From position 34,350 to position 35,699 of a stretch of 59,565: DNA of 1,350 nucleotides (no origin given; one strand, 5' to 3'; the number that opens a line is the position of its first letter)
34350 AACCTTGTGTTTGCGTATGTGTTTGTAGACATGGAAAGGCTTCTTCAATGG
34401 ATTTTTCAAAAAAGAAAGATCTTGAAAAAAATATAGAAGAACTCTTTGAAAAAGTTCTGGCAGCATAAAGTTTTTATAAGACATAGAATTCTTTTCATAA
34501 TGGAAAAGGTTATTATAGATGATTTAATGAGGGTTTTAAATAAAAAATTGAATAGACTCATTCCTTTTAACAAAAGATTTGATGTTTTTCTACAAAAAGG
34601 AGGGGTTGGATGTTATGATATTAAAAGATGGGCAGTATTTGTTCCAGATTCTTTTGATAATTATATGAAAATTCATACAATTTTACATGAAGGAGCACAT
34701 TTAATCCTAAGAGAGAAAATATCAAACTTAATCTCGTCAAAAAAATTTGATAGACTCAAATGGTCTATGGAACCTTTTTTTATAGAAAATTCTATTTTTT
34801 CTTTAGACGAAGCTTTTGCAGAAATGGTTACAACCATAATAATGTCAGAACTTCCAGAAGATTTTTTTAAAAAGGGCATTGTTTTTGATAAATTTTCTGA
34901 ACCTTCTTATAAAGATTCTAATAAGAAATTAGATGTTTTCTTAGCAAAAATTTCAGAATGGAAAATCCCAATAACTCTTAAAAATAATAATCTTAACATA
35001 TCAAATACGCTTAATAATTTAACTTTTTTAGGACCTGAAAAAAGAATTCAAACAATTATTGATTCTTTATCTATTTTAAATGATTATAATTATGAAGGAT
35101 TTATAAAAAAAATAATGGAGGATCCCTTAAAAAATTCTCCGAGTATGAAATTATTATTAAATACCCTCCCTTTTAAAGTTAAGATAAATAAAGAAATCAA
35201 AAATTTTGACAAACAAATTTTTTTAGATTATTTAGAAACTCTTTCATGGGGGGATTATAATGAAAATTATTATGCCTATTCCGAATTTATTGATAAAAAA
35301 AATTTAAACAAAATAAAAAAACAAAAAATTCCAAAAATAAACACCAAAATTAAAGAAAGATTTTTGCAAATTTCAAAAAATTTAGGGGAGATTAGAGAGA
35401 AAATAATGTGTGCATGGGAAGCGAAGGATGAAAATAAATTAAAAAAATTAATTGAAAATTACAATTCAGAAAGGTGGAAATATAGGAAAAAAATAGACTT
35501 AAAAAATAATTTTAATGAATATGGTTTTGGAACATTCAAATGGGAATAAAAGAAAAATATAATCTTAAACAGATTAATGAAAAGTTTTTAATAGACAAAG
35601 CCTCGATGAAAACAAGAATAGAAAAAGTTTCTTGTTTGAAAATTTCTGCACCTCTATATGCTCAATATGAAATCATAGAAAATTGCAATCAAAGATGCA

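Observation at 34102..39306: Duplicated radical-SAM/SPASM, HExxH peptidase and Cys-rich peptide modules: a RiPP-like cluster of unrecognised class in an archaeal contig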

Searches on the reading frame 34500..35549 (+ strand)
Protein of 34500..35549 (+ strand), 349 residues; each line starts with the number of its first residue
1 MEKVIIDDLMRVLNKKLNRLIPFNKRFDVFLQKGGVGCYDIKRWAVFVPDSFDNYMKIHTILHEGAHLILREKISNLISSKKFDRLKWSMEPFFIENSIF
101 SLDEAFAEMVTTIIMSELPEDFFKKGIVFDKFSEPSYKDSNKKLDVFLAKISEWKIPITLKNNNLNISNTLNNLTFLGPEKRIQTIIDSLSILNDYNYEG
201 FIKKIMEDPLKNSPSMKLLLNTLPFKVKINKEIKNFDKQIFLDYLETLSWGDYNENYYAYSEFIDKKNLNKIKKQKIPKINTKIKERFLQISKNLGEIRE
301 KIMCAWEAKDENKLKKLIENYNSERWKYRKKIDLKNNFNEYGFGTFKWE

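Call 7: search_protein_families(library=pfam, proteins=[window:34500-35549:+], max_evalue=0.1)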
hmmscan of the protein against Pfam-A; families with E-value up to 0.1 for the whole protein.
window:34500-35549:+ (349 aa): 0 families

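Call 8: search_protein_families(library=ncbifam, proteins=[window:34500-35549:+], max_evalue=0.1)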
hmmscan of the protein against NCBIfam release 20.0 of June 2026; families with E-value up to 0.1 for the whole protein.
window:34500-35549:+ (349 aa): 1 family
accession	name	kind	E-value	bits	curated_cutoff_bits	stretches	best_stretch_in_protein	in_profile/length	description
NF041779.1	hetero_SS_HdrC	equivalog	0.055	12.9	350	0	257-320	116-181/198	ferredoxin:CoB-CoM heterodisulfide reductase subunit HdrC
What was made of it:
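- Checked: 34500-35549 has HEGAH but matches no family (calls 7, 8).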

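Call 52: search_solved_structures(query=A5, max_evalue=10, show_alignments=2)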
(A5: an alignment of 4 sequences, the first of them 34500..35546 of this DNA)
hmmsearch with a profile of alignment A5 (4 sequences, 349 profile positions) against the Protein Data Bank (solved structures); distinct sequences matched with E-value up to 10: 3.
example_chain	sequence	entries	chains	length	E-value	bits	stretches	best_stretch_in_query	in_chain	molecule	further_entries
4u6u_B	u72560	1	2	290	0.043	16.1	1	168-288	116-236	Cog5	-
4yh7_A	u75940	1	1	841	0.36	13.1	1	262-335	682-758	Receptor-type tyrosine-protein phosphatase delta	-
7tbo_A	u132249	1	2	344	0.63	12.3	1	275-328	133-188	D12 LOV2-DARPin fusion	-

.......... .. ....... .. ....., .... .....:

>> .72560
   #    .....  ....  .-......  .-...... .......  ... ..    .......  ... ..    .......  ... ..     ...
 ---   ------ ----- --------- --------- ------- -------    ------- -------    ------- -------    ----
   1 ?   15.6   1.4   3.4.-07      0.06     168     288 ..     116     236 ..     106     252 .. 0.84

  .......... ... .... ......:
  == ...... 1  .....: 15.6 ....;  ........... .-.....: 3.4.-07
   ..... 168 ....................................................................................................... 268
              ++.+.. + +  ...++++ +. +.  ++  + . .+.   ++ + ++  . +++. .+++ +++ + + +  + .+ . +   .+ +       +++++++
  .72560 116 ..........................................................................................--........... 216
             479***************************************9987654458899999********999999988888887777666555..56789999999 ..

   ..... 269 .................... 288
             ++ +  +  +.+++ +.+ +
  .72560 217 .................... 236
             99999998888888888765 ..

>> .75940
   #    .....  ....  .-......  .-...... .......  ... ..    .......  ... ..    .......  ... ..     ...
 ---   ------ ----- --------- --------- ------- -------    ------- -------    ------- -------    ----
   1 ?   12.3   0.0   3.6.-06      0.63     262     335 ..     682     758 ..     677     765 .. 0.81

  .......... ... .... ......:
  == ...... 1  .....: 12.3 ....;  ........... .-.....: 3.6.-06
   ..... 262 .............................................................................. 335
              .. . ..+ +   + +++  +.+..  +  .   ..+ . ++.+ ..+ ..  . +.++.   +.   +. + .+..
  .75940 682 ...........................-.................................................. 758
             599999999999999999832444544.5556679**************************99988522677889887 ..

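Call 85: search_protein_families(library=padloc, proteins=[window:34500-35549:+], max_evalue=0.001)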
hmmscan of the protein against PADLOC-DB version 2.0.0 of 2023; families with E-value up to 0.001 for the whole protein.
window:34500-35549:+ (349 aa): 0 families

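Call 91: search_protein_representatives(protein=window:34500-35546:+)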
Query: 349 residues. Proteins with E-value up to 0.001 (for the whole library): 2; up to 1e-10: 2; up to 1e-30: 2. The best 2 are listed.
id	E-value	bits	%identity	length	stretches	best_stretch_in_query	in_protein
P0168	4.2e-143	492.9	65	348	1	6-349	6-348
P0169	2.4e-56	207.6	39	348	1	11-345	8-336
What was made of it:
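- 34500..35549 (+): Orphan HExxH protein, 349 aa. Presumed gluzincin-type leader/follower peptidase. Only 2 representative clusters among 1.84 billion proteins (call 91).
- Tried and rejected: A PDB profile search (call 52) and an exhaustive HMMER search of 1.84 billion representatives (call 91) found only two clusters.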
